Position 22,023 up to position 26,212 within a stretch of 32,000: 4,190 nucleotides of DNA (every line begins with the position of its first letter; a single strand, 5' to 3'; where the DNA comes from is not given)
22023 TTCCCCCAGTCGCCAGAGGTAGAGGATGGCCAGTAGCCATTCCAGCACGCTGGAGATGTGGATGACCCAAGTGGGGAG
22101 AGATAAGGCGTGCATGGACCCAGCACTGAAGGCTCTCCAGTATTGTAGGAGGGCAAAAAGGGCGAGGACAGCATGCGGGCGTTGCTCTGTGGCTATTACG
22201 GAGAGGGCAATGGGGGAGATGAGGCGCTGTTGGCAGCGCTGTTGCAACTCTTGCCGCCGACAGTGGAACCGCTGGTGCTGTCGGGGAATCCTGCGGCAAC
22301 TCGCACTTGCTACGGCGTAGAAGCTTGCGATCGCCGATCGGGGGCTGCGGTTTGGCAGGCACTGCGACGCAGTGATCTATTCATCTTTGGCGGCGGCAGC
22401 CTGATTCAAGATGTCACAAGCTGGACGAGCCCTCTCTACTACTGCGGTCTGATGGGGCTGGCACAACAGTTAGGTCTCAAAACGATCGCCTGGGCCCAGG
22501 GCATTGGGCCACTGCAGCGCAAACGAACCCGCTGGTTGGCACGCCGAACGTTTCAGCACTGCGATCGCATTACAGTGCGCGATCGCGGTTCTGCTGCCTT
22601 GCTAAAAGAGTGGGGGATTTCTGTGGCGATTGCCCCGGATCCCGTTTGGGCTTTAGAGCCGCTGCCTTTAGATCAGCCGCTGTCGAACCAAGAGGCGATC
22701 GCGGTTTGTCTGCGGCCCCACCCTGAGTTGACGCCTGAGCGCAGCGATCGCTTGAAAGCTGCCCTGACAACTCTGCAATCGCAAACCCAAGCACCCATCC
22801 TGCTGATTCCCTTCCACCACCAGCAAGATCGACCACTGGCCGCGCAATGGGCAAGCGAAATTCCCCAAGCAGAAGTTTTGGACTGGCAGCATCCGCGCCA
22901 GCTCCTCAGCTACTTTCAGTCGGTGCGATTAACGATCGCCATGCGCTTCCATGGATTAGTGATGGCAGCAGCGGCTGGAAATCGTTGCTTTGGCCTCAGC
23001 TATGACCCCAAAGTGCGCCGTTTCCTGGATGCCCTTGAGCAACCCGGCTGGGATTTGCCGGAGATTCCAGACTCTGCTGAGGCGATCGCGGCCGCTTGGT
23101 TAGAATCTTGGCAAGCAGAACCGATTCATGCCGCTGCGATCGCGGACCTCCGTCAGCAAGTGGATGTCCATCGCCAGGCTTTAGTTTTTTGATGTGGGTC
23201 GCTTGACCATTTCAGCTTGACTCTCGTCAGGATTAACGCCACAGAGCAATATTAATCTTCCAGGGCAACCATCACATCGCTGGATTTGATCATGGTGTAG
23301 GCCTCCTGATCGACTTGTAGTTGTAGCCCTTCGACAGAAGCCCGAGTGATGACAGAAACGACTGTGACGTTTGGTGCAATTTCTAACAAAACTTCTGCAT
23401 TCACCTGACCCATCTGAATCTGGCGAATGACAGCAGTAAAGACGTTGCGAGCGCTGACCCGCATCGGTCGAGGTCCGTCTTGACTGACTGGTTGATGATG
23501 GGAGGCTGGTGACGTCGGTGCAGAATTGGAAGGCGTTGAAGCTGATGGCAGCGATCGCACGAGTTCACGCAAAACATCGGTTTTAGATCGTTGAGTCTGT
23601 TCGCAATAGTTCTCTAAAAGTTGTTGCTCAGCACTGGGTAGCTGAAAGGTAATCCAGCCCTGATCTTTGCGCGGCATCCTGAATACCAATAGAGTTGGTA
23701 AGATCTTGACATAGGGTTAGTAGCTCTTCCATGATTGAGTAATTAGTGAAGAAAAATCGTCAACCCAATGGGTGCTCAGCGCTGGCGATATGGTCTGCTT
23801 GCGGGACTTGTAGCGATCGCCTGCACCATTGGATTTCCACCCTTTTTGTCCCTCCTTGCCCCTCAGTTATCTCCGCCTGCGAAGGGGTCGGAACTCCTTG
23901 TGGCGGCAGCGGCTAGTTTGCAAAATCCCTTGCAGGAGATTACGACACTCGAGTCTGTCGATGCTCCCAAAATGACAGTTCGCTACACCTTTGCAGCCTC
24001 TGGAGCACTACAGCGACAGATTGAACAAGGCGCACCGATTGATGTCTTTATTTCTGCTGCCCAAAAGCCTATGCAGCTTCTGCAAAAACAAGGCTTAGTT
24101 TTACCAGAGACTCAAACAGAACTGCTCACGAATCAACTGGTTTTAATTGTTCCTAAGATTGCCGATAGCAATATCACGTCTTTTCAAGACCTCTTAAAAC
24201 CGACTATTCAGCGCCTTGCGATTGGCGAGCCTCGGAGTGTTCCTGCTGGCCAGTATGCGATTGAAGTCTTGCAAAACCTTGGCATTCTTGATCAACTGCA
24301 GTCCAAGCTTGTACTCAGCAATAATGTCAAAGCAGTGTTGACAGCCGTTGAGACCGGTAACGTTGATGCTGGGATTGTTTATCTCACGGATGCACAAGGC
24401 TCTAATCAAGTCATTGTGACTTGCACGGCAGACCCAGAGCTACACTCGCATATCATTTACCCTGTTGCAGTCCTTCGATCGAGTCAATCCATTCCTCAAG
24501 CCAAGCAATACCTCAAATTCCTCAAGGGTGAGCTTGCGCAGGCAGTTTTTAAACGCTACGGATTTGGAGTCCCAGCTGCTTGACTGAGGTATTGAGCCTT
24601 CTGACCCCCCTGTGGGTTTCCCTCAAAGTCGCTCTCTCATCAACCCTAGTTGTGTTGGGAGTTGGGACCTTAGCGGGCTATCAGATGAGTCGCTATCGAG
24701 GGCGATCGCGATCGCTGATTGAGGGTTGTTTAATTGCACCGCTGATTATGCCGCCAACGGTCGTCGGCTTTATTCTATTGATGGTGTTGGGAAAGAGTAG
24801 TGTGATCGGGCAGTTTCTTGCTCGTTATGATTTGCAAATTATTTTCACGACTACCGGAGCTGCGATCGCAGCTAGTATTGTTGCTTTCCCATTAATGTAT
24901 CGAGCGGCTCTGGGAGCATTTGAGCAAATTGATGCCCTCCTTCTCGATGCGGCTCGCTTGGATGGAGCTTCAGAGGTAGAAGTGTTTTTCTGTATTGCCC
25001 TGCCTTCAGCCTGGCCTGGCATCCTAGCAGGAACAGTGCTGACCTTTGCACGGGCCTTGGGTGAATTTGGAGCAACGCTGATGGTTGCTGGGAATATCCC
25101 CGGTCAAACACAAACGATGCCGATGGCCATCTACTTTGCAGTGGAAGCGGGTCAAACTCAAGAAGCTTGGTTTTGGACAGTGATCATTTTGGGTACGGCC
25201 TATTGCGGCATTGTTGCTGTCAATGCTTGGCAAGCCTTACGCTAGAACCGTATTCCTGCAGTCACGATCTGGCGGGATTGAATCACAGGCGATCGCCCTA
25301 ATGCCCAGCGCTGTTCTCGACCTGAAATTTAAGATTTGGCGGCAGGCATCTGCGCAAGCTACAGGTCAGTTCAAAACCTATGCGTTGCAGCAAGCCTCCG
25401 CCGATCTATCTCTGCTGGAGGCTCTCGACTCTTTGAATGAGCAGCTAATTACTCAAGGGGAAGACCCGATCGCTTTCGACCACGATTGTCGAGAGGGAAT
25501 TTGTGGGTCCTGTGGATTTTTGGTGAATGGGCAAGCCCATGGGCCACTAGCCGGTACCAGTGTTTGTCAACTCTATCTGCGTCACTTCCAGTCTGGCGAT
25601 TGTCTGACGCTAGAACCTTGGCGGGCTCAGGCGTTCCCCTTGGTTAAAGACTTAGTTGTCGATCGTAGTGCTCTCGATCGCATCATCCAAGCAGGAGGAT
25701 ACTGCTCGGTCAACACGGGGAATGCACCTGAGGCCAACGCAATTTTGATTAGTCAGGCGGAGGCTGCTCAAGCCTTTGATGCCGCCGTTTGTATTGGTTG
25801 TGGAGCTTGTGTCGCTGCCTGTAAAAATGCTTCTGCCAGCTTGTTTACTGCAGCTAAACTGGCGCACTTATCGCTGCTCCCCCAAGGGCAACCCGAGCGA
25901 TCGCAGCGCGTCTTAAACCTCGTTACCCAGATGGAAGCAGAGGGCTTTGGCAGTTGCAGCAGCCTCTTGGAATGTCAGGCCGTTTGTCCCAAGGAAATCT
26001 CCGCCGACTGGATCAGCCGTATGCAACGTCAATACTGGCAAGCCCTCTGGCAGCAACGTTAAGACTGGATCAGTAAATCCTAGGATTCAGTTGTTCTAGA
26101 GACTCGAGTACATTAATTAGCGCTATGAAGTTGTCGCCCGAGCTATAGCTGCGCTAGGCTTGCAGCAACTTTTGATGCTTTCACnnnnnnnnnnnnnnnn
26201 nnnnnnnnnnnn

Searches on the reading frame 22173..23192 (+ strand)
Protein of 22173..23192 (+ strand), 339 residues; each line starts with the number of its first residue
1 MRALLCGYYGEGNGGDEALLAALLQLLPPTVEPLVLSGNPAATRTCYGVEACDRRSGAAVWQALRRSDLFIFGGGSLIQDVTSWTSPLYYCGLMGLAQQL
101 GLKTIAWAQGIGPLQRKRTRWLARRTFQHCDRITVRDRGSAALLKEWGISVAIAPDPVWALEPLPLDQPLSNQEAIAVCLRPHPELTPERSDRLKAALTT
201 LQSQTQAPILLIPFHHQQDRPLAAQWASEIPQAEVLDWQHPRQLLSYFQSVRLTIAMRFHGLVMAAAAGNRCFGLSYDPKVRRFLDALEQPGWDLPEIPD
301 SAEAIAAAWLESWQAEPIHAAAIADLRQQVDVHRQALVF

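Call 3: search_protein_families(library=pfam, proteins=[window:22173-23192:+], max_evalue=0.01)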
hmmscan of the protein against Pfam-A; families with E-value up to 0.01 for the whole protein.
window:22173-23192:+ (339 aa): 1 family
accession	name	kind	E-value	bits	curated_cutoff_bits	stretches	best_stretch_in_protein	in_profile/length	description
PF04230.19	PS_pyruv_trans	-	4.6e-41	142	25.3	1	13-279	1-280/280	Polysaccharide pyruvyl transferase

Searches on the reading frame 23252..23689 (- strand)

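Call 3: search_protein_families(library=pfam, proteins=[window:23252-23689:-], max_evalue=0.01)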
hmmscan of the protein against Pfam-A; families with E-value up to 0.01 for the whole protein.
window:23252-23689:- (145 aa): 1 family
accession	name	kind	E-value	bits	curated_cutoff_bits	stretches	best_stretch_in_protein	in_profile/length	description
PF03459.23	TOBE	-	3.7e-13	49.9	22.3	1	79-141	2-64/64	TOBE domain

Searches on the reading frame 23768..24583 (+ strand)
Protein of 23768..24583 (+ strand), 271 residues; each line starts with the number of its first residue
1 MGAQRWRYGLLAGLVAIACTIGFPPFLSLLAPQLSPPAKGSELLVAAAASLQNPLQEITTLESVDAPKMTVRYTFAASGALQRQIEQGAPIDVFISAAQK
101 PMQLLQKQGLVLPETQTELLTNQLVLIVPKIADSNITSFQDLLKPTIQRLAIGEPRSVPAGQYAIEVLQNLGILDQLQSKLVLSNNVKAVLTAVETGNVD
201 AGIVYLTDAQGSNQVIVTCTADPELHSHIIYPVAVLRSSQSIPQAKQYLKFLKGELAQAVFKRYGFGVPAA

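Call 3: search_protein_families(library=pfam, proteins=[window:23768-24583:+], max_evalue=0.01)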
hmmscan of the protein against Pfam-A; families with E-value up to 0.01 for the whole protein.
window:23768-24583:+ (271 aa): 3 families
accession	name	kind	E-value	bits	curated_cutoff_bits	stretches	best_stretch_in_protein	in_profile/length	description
PF13531.11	SBP_bac_11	-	1.2e-57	195.7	25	1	43-266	1-226/227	Bacterial extracellular solute-binding protein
PF01547.30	SBP_bac_1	-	9.7e-19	68.9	26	1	61-258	17-306/307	Bacterial extracellular solute-binding protein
PF12974.12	Phosphonate-bd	-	5.8e-06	26.3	27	1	68-207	28-165/242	ABC transporter, phosphonate, periplasmic substrate-binding protein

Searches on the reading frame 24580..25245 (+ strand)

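Call 3: search_protein_families(library=pfam, proteins=[window:24580-25245:+], max_evalue=0.01)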
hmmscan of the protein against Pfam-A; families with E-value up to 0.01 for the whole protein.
window:24580-25245:+ (221 aa): 1 family
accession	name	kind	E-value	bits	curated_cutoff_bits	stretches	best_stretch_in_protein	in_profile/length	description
PF00528.27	BPD_transp_1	-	2e-18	67.2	26.4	1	28-212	4-170/184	Binding-protein-dependent transport system inner membrane component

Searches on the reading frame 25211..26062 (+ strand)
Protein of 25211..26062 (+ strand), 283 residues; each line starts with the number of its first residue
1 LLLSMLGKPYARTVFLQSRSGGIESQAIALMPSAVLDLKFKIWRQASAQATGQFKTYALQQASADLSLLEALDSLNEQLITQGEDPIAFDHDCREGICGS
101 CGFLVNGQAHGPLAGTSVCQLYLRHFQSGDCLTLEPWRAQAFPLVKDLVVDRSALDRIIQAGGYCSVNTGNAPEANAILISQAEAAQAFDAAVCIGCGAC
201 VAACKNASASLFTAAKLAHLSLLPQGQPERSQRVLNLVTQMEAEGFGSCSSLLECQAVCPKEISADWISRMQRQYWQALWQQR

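Call 3: search_protein_families(library=pfam, proteins=[window:25211-26062:+], max_evalue=0.01)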
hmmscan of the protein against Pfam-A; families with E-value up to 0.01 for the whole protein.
window:25211-26062:+ (283 aa): 13 families
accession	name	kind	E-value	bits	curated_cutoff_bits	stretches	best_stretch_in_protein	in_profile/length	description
PF13085.11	Fer2_3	-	8e-21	74.5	27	1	39-155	1-105/107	2Fe-2S iron-sulfur cluster binding domain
PF13183.11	Fer4_8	-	2.7e-07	31.4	27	1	192-263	3-68/68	4Fe-4S dicluster domain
PF12838.12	Fer4_7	-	6.1e-07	30.2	27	1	194-262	2-51/52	4Fe-4S dicluster domain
PF14697.11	Fer4_21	-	9.2e-05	22.9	35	1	190-215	4-29/59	4Fe-4S dicluster domain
PF13534.11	Fer4_17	-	0.00015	22.7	22.2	1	194-264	2-61/61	4Fe-4S dicluster domain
PF12797.12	Fer4_2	-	0.00017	21.8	24.5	1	187-205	3-21/22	4Fe-4S binding domain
PF13237.11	Fer4_10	-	0.00031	21.1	25.5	2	189-260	4-53/53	4Fe-4S dicluster domain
PF00037.32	Fer4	-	0.00075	19.7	21.1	1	189-205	3-19/24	4Fe-4S binding domain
PF12837.12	Fer4_6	-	0.0013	19.1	25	1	189-205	4-20/24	4Fe-4S binding domain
PF13187.11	Fer4_9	-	0.0017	18.8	27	1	186-206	34-49/52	4Fe-4S dicluster domain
PF00111.32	Fer2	-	0.0018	18.6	21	0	85-107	26-50/77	2Fe-2S iron-sulfur cluster binding domain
PF13746.11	Fer4_18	-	0.0043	17.7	27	0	193-207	84-98/114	4Fe-4S dicluster domain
PF17179.9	Fer4_22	-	0.007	17.6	27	0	183-206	70-93/95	4Fe-4S dicluster domain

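Call 27: find_homologous_proteins(query=window:25301-26059:+, max_evalue=1e-30)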
Query window:25301-26059:+ (253 aa): 8000 proteins with E <= 1e-30 among 8000 candidates; the best 120 are listed.
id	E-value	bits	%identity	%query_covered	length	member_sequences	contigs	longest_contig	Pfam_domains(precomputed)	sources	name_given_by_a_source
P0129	1.8e-155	534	94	99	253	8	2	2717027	PF12838.13,PF13237.12,PF13183.12,PF13085.12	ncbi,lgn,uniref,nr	ncbi:succinate dehydrogenase/fumarate reductase iron-sulfur subunit [Synechococcus elongatus]|uniref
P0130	2.1e-154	530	93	99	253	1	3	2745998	PF12838.13,PF13183.12,PF13085.12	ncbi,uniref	ncbi:succinate dehydrogenase/fumarate reductase iron-sulfur subunit [Synechococcus elongatus]|uniref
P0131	4.7e-122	424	76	95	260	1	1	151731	PF12797.13,PF12838.13,PF13183.12,PF13085.12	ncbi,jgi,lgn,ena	jgi:succinate dehydrogenase / fumarate reductase iron-sulfur subunit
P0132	2.5e-117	409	72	97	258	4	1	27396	PF12838.13,PF13183.12,PF13085.12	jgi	jgi:succinate dehydrogenase / fumarate reductase, iron-sulfur subunit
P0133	2.5e-117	409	73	96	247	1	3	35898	PF12838.13,PF13183.12,PF13085.12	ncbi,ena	-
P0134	2.2e-116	406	74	96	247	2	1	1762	PF12838.13,PF13183.12,PF13085.12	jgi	jgi:succinate dehydrogenase / fumarate reductase iron-sulfur subunit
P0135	2.0e-115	402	72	95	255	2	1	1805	PF12838.13,PF13534.12,PF13237.12,PF13183.12,PF13085.12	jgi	jgi:succinate dehydrogenase / fumarate reductase iron-sulfur subunit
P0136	6.7e-115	401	73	95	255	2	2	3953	PF12838.13,PF13534.12,PF13237.12,PF13183.12,PF13085.12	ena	-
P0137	8.8e-115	400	73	95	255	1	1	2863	PF12838.13,PF13534.12,PF13237.12,PF13183.12,PF13085.12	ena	-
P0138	8.9e-115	400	72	96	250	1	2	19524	PF12838.13,PF13534.12,PF13237.12,PF13183.12,PF13085.12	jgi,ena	jgi:succinate dehydrogenase / fumarate reductase, iron-sulfur subunit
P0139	1.4e-114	400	72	95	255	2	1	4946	PF12838.13,PF13534.12,PF13237.12,PF13183.12,PF13085.12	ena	-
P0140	3.6e-114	398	72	96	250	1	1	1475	PF12838.13,PF13237.12,PF13183.12,PF13085.12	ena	-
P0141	5.4e-114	398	72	95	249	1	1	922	PF00037.33,PF12838.13,PF13534.12,PF13237.12,PF13183.12,PF13085.12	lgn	-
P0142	7.8e-114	397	70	96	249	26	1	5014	PF12838.13,PF13183.12,PF13085.12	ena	-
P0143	1.0e-113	397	71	95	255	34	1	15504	PF12838.13,PF13237.12,PF13183.12,PF13085.12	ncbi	ncbi:MAG: succinate dehydrogenase/fumarate reductase iron-sulfur subunit [Cyanobium sp.]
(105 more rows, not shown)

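Call 29: find_encoding_contigs(protein=P0129, flank=7000, max_places=2)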
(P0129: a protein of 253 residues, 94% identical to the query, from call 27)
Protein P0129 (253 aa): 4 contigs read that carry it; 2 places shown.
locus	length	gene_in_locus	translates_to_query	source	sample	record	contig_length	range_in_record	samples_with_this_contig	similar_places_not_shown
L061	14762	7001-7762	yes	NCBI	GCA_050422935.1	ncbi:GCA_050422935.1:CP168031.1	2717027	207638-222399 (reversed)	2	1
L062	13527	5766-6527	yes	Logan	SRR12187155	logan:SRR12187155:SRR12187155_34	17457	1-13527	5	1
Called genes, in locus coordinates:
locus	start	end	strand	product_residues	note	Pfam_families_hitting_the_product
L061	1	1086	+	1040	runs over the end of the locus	PF04313:HSDR_N, PF00270:DEAD, PF04851:ResIII, PF18766:SWI2_SNF2, PF22679:T1R_D3-like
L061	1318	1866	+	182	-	-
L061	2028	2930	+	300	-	PF00487:FA_desaturase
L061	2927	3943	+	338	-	PF00561:Abhydrolase_1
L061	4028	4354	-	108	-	PF10693:DUF2499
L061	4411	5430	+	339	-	PF04230:PS_pyruv_trans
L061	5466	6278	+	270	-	PF12974:Phosphonate-bd (weak), PF13531:SBP_bac_11, PF01547:SBP_bac_1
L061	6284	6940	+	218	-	PF00528:BPD_transp_1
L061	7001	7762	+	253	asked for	PF13085:Fer2_3, PF13237:Fer4_10 (faint), PF12838:Fer4_7, PF13183:Fer4_8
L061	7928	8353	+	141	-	PF02341:RbcX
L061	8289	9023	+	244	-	PF00117:GATase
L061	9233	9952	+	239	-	PF00902:TatC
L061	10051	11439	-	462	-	PF10009:DUF2252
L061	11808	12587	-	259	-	PF21278:YlmH_1st, PF17774:YlmH_RBD, PF01479:S4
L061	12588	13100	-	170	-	-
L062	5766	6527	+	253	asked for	PF13085:Fer2_3, PF13237:Fer4_10 (faint), PF12838:Fer4_7, PF13183:Fer4_8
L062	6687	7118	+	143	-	PF02341:RbcX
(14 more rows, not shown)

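Call 30: find_encoding_contigs(protein=P0130, flank=7000, max_places=2)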
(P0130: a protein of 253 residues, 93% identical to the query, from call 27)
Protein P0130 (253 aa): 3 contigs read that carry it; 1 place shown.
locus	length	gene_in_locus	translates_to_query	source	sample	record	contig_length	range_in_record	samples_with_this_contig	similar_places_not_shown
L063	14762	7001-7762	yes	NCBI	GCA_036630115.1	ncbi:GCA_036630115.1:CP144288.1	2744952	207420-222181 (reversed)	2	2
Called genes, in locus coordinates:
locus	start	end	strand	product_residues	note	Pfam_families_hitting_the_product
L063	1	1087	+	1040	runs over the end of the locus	PF04313:HSDR_N, PF00270:DEAD, PF04851:ResIII, PF18766:SWI2_SNF2, PF22679:T1R_D3-like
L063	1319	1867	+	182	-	PF13643:DUF4145 (weak)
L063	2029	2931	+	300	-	PF00487:FA_desaturase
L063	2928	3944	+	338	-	PF00561:Abhydrolase_1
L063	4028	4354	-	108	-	PF10693:DUF2499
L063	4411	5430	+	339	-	PF04230:PS_pyruv_trans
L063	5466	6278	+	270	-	PF12974:Phosphonate-bd (weak), PF13531:SBP_bac_11, PF01547:SBP_bac_1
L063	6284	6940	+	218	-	PF00528:BPD_transp_1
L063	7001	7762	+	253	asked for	PF13085:Fer2_3, PF12838:Fer4_7 (weak), PF13183:Fer4_8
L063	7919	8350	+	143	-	PF02341:RbcX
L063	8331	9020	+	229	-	PF00117:GATase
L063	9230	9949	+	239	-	PF00902:TatC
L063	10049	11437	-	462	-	PF10009:DUF2252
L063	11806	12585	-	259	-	PF21278:YlmH_1st, PF17774:YlmH_RBD, PF01479:S4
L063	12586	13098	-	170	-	-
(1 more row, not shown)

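Call 44: search_protein_families(library=ncbifam, proteins=[window:25211-26062:+], max_evalue=0.00001)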
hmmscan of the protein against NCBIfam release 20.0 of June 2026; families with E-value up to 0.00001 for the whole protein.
window:25211-26062:+ (283 aa): 12 families
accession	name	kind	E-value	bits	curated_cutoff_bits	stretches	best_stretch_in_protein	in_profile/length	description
NF005746.0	PRK07570.1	subfamily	5.4e-126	419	243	1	36-282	1-247/250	succinate dehydrogenase/fumarate reductase iron-sulfur subunit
NF006391.0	PRK08640.1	equivalog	4.5e-25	88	244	1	38-274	7-238/254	succinate dehydrogenase iron-sulfur subunit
NF010071.0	PRK13552.1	equivalog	1.7e-24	86.4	264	1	38-273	5-233/241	fumarate reductase iron-sulfur subunit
TIGR00384.1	dhsB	subfamily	2.9e-24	85.8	88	1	45-265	4-214/222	succinate dehydrogenase and fumarate reductase iron-sulfur protein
NF009227.0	PRK12577.1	equivalog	3.9e-22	78.4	349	1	37-273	2-236/330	succinate dehydrogenase/fumarate reductase iron-sulfur subunit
NF004616.0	PRK05950.1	subfamily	4.1e-21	75.2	228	1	37-273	5-231/238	succinate dehydrogenase iron-sulfur subunit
NF004898.0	PRK06259.1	equivalog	3.4e-20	72.1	385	1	40-264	6-203/488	fumarate reductase (CoM/CoB) subunit TfrB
NF009051.0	PRK12385.1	equivalog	2e-18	66.7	333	1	51-264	21-220/244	succinate dehydrogenase/fumarate reductase iron-sulfur subunit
NF009226.0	PRK12576.1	equivalog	2.2e-18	66.7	344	1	38-266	10-227/317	succinate dehydrogenase/fumarate reductase iron-sulfur subunit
NF009052.0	PRK12386.1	equivalog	8.1e-14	51.3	256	1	37-264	4-218/255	succinate dehydrogenase/fumarate reductase iron-sulfur subunit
NF042952.1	MFR_FeS_SdhB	equivalog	8.9e-13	47.9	600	1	79-269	36-225/320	8-methylmenaquinol:fumarate reductase iron-sulfur subunit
NF009225.0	PRK12575.1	subfamily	2.1e-10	40.5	443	1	48-264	16-218/235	succinate dehydrogenase/fumarate reductase iron-sulfur subunit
